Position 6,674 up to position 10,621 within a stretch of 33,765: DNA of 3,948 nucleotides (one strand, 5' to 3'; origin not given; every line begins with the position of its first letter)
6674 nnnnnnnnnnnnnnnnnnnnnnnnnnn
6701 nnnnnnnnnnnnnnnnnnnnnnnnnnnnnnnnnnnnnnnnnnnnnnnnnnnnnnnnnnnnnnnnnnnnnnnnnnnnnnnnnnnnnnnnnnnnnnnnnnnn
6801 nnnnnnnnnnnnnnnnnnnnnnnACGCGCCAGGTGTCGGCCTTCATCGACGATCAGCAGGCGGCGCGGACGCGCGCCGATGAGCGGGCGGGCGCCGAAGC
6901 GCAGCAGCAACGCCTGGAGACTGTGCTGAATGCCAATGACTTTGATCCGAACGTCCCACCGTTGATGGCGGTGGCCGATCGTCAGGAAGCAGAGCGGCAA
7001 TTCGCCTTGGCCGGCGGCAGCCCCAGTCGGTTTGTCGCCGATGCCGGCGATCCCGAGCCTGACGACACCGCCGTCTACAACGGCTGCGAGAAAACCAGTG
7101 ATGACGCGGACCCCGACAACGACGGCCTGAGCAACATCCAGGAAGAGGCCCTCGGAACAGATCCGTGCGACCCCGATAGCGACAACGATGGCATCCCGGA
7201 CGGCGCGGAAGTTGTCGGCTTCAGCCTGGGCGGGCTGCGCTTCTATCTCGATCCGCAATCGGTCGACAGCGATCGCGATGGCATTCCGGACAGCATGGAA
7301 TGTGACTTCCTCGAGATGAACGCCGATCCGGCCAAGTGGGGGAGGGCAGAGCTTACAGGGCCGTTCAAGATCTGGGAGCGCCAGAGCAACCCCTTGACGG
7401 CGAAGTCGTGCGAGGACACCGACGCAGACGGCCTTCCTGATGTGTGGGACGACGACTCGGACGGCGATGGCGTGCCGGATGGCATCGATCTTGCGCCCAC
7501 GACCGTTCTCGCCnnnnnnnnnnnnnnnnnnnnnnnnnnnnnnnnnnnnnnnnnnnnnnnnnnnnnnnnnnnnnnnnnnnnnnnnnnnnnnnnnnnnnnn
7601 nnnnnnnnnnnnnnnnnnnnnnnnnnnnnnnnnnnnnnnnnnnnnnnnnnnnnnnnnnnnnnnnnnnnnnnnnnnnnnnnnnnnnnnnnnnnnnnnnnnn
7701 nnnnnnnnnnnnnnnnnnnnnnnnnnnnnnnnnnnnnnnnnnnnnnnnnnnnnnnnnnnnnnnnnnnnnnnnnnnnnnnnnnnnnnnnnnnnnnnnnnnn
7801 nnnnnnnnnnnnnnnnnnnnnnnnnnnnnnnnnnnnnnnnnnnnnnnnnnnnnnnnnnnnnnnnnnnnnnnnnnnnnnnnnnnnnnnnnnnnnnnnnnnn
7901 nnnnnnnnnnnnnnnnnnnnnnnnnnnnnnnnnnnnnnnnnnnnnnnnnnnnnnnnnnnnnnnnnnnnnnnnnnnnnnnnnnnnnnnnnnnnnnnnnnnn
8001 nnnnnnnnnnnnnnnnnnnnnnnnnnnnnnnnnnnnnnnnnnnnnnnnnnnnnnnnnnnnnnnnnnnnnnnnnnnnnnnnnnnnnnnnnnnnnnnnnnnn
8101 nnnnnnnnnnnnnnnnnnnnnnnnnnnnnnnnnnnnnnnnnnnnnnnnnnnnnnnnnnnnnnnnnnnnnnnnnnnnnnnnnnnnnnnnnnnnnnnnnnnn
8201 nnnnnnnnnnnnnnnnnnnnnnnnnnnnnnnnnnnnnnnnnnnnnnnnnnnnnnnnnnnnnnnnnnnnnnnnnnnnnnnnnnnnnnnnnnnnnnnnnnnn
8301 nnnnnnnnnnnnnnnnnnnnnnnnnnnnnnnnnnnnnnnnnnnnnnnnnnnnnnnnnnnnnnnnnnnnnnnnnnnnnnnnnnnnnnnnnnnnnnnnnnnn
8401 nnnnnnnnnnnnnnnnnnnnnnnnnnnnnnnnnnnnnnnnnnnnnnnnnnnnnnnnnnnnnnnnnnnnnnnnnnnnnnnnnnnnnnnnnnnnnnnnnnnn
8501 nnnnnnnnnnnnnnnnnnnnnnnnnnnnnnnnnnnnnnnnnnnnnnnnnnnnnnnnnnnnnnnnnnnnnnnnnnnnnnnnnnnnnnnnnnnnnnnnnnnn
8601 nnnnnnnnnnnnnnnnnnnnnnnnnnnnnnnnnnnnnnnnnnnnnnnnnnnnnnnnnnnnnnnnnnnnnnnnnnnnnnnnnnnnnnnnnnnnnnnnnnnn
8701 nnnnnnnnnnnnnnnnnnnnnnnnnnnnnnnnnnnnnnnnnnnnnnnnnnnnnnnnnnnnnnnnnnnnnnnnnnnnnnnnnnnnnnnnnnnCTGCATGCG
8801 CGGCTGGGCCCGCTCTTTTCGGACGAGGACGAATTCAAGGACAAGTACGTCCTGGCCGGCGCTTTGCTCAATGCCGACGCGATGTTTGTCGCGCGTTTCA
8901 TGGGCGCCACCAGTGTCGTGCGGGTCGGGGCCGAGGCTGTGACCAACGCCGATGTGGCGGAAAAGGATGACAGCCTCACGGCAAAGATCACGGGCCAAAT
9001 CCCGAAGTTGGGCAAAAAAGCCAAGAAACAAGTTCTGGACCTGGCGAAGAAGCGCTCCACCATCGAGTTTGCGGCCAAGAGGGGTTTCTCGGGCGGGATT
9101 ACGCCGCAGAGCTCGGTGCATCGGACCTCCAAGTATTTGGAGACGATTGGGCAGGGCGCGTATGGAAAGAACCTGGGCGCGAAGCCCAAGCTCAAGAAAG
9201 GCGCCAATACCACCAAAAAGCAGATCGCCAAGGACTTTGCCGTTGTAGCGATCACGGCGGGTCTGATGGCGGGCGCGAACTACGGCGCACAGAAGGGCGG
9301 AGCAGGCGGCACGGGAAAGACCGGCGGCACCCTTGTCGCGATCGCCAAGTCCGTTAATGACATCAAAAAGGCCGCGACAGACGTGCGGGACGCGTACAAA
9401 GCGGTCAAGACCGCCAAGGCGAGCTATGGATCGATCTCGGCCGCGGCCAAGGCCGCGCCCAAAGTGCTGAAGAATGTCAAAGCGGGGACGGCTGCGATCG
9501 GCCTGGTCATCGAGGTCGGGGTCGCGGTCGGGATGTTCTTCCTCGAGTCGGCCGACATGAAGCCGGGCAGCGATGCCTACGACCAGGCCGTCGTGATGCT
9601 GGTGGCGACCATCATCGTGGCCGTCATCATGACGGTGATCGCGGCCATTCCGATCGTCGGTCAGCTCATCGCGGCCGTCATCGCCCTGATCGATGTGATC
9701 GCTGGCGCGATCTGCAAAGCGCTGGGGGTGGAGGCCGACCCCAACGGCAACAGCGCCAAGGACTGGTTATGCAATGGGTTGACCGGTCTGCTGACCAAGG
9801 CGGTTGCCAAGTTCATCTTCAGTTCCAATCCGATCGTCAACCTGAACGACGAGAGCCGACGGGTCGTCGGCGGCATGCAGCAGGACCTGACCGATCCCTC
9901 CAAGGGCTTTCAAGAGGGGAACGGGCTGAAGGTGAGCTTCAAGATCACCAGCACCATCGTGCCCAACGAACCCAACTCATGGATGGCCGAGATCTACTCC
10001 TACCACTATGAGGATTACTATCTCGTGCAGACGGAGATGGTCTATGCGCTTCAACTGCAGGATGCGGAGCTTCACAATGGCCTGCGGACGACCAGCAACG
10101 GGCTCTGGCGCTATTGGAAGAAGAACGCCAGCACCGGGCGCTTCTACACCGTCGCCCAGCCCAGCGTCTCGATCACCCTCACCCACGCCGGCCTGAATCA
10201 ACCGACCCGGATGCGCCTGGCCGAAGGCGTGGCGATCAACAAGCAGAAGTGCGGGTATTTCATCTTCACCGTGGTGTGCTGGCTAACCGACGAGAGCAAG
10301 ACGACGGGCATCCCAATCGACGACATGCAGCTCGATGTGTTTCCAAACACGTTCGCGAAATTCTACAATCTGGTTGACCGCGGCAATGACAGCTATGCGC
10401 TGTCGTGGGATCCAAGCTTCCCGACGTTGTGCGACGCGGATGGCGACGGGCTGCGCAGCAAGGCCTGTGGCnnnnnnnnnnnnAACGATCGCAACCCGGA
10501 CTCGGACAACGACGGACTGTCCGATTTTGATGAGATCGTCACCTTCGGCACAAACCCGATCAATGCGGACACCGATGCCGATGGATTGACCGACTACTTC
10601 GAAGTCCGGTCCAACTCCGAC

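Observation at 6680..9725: Giant protein 1 appears to cross the membrane several times far from its N-terminus, with a Lys-rich low-complexity segment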

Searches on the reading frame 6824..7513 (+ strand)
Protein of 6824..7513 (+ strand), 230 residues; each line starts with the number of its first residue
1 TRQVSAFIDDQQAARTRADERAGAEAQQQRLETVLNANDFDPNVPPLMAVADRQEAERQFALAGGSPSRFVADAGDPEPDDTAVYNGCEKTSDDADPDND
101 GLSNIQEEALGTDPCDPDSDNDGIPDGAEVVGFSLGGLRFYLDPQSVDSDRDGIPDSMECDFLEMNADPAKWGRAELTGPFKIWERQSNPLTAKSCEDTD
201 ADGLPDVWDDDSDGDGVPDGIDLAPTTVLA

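Call 67: search_protein_families(library=pfam, proteins=[window:6824-7513:+], max_evalue=1)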
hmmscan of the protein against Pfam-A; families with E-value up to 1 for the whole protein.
window:6824-7513:+ (230 aa): 3 families
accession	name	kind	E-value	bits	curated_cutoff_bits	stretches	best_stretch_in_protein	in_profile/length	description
PF18884.5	TSP3_bac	-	2.9e-10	40.2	25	2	96-117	1-22/22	Bacterial TSP3 repeat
PF02412.23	TSP_3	-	7.4e-05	22.8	25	2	197-223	1-27/36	Thrombospondin type 3 repeat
PF03495.19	Binary_toxB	-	0.0012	19.4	25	1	117-136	1-20/78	Clostridial binary toxin B/anthrax toxin PA Ca-binding domain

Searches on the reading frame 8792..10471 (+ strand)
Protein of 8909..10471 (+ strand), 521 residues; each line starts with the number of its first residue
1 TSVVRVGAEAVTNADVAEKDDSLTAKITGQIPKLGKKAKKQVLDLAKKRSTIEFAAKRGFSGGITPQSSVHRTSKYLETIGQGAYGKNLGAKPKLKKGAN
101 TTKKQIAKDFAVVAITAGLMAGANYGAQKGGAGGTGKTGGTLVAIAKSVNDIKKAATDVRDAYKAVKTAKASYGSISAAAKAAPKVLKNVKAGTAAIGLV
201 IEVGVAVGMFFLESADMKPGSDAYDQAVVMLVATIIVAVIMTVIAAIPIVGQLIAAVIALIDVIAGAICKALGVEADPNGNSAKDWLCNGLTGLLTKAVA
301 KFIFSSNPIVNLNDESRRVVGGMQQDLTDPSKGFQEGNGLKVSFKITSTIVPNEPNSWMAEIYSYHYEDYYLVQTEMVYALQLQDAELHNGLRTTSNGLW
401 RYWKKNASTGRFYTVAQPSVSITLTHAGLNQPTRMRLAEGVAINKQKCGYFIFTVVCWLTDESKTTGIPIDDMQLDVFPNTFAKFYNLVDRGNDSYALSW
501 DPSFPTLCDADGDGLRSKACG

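Call 14: find_related_loci(query=window:8909-10471:+, collection=genome_contigs, flank=10000)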
Query window:8909-10471:+ (521 aa) in genome_contigs; peptide patterns used: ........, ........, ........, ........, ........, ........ (x = any residue, [..] = any of these).
113 stretches matched a pattern, but none encodes a relative of the query by tblastn (E <= 1e-3).

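Call 43: predict_structure(alignment_id=A3)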
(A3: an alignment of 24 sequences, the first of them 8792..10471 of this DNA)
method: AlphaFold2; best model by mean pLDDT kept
length: 560 residues; sequences in the alignment: 24
mean_pLDDT: 65.0   pTM: 0.53
mean pLDDT of the five models: 65.0, 64.8, 64.3, 62.4, 62.4
residues with pLDDT >= 90: 181; 70-90: 124; 50-70: 44; < 50: 211
segments of 3 or more residues with pLDDT < 50: 1-191, 211-223
pLDDT, mean of each block of 10 residues (from residue 1): 24 29 25 31 33 34 35 36 33 25 24 25 26 24 23 23 23 27 34 53 53 47 51 78 88 88 89 91 85 85 87 73 80 90 94 94 96 96 96 94 94 94 91 74 93 96 93 94 93 91 92 93 86 80 75 61
secondary structure, 60 per line:
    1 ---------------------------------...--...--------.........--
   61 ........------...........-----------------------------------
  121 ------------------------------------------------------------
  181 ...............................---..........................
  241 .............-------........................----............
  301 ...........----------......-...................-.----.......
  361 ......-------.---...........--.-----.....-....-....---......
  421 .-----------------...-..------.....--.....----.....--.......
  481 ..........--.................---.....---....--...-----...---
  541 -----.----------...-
elements in order: E34-36 E39-41 E50-58 E61-68 H75-85 H181-211 H215-253 H261-284 H289-311 H322-327 H329-342 E343-347 E357-366 E378-388 H397-401 H403-406 H408-411 E415-421 E451-455 E458-462 E467-471 E474-490 E493-509 E513-517 H521-524 E527-529 E535-537

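Call 47: fold_search(model_id=the predicted structure, library=pdb)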
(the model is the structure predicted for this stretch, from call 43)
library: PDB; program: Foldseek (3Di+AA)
matches with E <= 10: 277; with E <= 0.001: 0
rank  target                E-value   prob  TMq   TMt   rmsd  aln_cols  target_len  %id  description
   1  8jyz_A                1.7e-02  0.12  0.06  0.12  26.9       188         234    7  Cryo-EM structure of RCD-1 pore from Neurospora crassa (released 2024-05-01)
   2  8jyw_A                1.7e-02  0.10  0.06  0.11  32.2       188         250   10  Cryo-EM structure of the gasdermin pore from Trichoplax adhaerens (released 2024-05-01)
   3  8gtn_A                3.9e-02  0.11  0.06  0.13  28.3       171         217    8  Cryo-EM structure of the gasdermin B pore (released 2023-04-12)
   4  7nyd_G                1.3e-01  0.02  0.04  0.05  31.4       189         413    8  cryoEM structure of 2C9-sMAC (released 2021-10-06)
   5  7nyc_H                1.5e-01  0.04  0.05  0.06  28.0       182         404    6  cryoEM structure of 3C9-sMAC (released 2021-10-06)
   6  9h5m_A                1.7e-01  0.06  0.07  0.13  26.7       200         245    6  Cryo-EM structure of Gasdermin-E (released 2025-11-05)
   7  9a84_A                1.7e-01  0.03  0.06  0.10  29.5       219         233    5  52-mer bacterial gasdermin pore model from Vitiosangium sp. (released 2024-03-22)
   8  6dlw_A                1.8e-01  0.03  0.06  0.07  37.1       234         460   10  Complement component polyC9 (released 2018-09-12)
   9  7t74_H                2.0e-01  0.21  0.10  0.29  11.4       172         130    8  HIV-1 Envelope ApexGT2 in complex with PCT64.35S Fab and RM20A3 Fab (released 2022-09-28)
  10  6h03_B                2.0e-01  0.04  0.06  0.05  46.0       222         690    6  OPEN CONFORMATION OF THE MEMBRANE ATTACK COMPLEX (released 2018-12-19)
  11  8b0g_C                2.2e-01  0.03  0.05  0.05  33.8       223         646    4  2C9, C5b9-CD59 structure (released 2023-02-22)
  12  4wve_A                2.3e-01  0.03  0.07  0.14  46.9       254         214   12  Crystal structure of the Staphylococcus aureus SasG G52-E2-G53 module (released 2015-06-03)
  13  4u6v_A                2.7e-01  0.09  0.10  0.18  17.9       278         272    7  Mechanisms of Neutralization of a Human Anti-Alpha Toxin Antibody (released 2014-09-17)
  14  4fun                  2.7e-01  0.01  0.06  0.11  44.7       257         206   10  Structural basis for Zn2+-dependent intercellular adhesion in staphylococcal biofilms (released 2013-01-16)
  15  6fwv_A                3.4e-01  0.11  0.11  0.12  15.9       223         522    9  The Bacillus anthracis TIE protein (released 2018-08-08)
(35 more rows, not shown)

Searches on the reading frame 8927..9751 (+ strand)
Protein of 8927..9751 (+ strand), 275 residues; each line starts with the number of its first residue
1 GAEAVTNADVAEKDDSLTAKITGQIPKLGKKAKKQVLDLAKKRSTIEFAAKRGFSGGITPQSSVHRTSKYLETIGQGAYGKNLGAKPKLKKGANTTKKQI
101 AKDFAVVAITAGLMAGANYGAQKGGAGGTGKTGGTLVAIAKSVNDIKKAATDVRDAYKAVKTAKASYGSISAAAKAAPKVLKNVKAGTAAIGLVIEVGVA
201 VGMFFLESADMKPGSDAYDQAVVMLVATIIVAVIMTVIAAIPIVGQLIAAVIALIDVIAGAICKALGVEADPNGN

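Call 67: search_protein_families(library=pfam, proteins=[window:8927-9751:+], max_evalue=1)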
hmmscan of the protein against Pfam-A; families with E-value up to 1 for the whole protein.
window:8927-9751:+ (275 aa): 3 families
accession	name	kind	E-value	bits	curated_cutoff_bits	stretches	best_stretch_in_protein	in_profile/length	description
PF16731.10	GARP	-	0.067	13.1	27.4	1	143-196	46-99/193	Glutamic acid/alanine-rich protein of Trypanosoma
PF20990.2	DUF2207_C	-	0.18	11.9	33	1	147-242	101-185/247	Predicted membrane protein (DUF2207) C-terminal domain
PF04746.17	DUF575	-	0.39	11.5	25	1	230-259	12-41/101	Protein of unknown function (DUF575)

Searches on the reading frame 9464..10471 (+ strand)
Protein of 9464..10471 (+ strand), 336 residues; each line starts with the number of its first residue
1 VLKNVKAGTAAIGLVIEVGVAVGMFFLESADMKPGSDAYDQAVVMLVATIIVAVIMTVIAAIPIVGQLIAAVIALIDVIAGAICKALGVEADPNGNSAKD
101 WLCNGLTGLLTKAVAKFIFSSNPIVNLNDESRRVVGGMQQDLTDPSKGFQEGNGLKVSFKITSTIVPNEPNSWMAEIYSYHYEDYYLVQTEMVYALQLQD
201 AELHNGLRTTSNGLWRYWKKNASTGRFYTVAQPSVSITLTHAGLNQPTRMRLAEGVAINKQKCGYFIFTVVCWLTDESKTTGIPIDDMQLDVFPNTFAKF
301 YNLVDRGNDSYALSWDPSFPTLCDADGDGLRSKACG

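Call 35: find_related_loci(query=A2, collection=genome_contigs, flank=10000)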
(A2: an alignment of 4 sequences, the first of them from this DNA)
Query A2 (336 aa) in genome_contigs; peptide patterns used: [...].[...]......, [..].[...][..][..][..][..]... (x = any residue, [..] = any of these).
599 stretches matched a pattern (row limit reached: there are more); 30 encode a relative of the query (tblastn E <= 1e-3); 30 distinct loci.
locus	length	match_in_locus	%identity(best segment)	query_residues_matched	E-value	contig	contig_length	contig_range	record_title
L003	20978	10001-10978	37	16-336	1e-53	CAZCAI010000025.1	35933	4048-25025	MAG TPA_asm: uncultured Anaerolineales bacterium isolate SRP332253_co1_146 genome assembly, contig: NODE_1542_length_359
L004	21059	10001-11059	37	2-336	3e-53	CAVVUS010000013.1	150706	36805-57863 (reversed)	MAG: uncultured Chloroflexia bacterium isolate MFD02923.bin.2.49 genome assembly, contig: contig_19799, whole genome sho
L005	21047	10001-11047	33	1-336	2e-52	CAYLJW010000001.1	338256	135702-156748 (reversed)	MAG TPA_asm: uncultured Ardenticatenaceae bacterium isolate binchicken_co350_185 genome assembly, contig: NODE_10_length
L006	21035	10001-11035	36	10-336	4e-51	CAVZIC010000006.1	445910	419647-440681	MAG: uncultured Chloroflexia bacterium isolate MFD02416.bin.2.12 genome assembly, contig: contig_1796, whole genome shot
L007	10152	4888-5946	35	2-336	9e-51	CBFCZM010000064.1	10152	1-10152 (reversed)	MAG TPA_asm: uncultured Anaerolineae bacterium isolate SRR26215688_binner13_Refined_40 genome assembly, contig: ERZ25073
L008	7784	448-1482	35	10-336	2e-49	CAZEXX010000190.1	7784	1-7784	MAG TPA_asm: uncultured Anaerolineales bacterium isolate SRP191223_co2_261 genome assembly, contig: NODE_9323_length_778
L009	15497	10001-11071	30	1-336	1e-43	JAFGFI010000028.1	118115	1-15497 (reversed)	MAG: Anaerolineae bacterium isolate Zod_Metabat.1307 k87_959455, whole genome shotgun sequence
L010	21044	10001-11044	32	2-334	7e-41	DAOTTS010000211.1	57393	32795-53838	MAG TPA_asm: Anaerolineae bacterium isolate F14_17 k111_2839395, whole genome shotgun sequence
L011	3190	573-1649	30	4-330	5e-41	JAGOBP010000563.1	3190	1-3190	MAG: Thermoflexales bacterium isolate Go_SlAct_bin_560 Go_SlAct_251888_length_3190_cov_3.660137, whole genome shotgun se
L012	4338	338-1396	32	5-336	4e-39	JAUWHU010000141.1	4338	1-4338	MAG: Thermoflexia bacterium isolate CSMAG_2276 CSMAG_2276_k141_283085_length_4338_cov_6.6550, whole genome shotgun seque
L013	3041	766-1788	31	10-334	9e-39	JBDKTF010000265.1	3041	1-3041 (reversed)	MAG: Anaerolineaceae bacterium isolate 6_bin.196_R1 c_000000660196, whole genome shotgun sequence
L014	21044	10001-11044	30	2-334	3e-38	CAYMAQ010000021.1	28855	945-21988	MAG TPA_asm: uncultured Anaerolineales bacterium isolate binchicken_co8_172 genome assembly, contig: NODE_2172_length_28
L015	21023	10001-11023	29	10-334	3e-37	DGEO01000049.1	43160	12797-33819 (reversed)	MAG TPA_asm: Anaerolineaceae bacterium UBA3924 UBA3924_contig_6484, whole genome shotgun sequence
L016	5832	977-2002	30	3-330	6e-37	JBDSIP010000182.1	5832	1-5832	MAG: Thermoflexales bacterium isolate cluster1_bin.301 k127_3850860, whole genome shotgun sequence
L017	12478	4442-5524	31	11-334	8e-39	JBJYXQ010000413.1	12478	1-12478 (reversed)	MAG: Anaerolineae bacterium isolate S5_7_050615r2r1_22 S5_7_050615r2r1_22_000000000413, whole genome shotgun sequence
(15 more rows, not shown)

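Call 36: find_homologous_proteins(query=A1, max_evalue=1e-10)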
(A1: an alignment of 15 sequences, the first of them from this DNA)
Query A1 (15 sequences) (336 aa, profile of the alignment): 1 proteins with E <= 1e-10 among 8000 candidates.
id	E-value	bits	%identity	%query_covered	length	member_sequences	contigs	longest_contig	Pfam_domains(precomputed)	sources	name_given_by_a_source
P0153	1.3e-102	361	42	100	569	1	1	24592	PF18884.6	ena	-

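Call 68: search_protein_families(library=pfam, alignment_id=A1, max_evalue=1)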
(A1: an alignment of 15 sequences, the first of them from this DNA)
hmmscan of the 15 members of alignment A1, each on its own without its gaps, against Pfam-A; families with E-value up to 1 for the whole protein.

A. member 1, seq(336 aa): 3 families
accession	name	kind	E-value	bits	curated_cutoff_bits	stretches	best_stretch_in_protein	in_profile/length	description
PF07331.16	TctB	-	0.021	15.5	29.1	1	20-120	43-129/137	Tripartite tricarboxylate transporter TctB family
PF18063.6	BB_PF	-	0.15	12.1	27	1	147-204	94-148/204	Beta barrel Pore-forming domain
PF04746.17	DUF575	-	0.63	10.8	25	0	51-80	12-41/101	Protein of unknown function (DUF575)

B. families by the number of members that match (of 15 scanned): 11 families
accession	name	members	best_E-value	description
PF07331.16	TctB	2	0.0062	Tripartite tricarboxylate transporter TctB family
PF04746.17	DUF575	2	0.3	Protein of unknown function (DUF575)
PF09685.15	DUF4870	1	0.011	Domain of unknown function (DUF4870)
PF12302.13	DUF3629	1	0.064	Protein of unknown function (DUF3629)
PF02412.23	TSP_3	1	0.067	Thrombospondin type 3 repeat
PF01563.21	Alpha_E3_glycop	1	0.074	Alphavirus E3 glycoprotein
PF03777.18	ChpA-C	1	0.1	ChpA-C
PF10734.14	DUF2523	1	0.13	Protein of unknown function (DUF2523)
PF18063.6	BB_PF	1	0.15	Beta barrel Pore-forming domain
PF05106.17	Phage_holin_3_1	1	0.28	Phage holin family (Lysis protein S)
PF13430.11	DUF4112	1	0.63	Domain of unknown function (DUF4112)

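Call 73: search_solved_structures(query=A1, max_evalue=1)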
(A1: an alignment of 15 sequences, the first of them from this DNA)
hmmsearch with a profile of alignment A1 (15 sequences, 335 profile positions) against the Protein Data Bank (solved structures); distinct sequences matched with E-value up to 1: 7.
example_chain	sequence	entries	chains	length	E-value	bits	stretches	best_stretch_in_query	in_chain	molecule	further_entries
4pkq_A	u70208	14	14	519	0.38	13.1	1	102-209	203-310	Lethal factor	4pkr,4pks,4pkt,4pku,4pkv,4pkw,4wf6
1yqy_A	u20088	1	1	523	0.39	13.1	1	102-209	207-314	Lethal factor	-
4dv8_A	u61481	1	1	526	0.39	13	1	102-209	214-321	Lethal factor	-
7qyd_A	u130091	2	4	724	0.68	12.3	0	148-206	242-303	Pesticidal crystal protein Cry11Ba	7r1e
1j7n_A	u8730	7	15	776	0.8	12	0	102-208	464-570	Lethal Factor precursor | Lethal Factor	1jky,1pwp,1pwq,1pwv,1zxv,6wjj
1pwu_A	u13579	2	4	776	0.8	12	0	102-208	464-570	Lethal factor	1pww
6psn_L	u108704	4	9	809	0.92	11.8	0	102-208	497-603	Lethal factor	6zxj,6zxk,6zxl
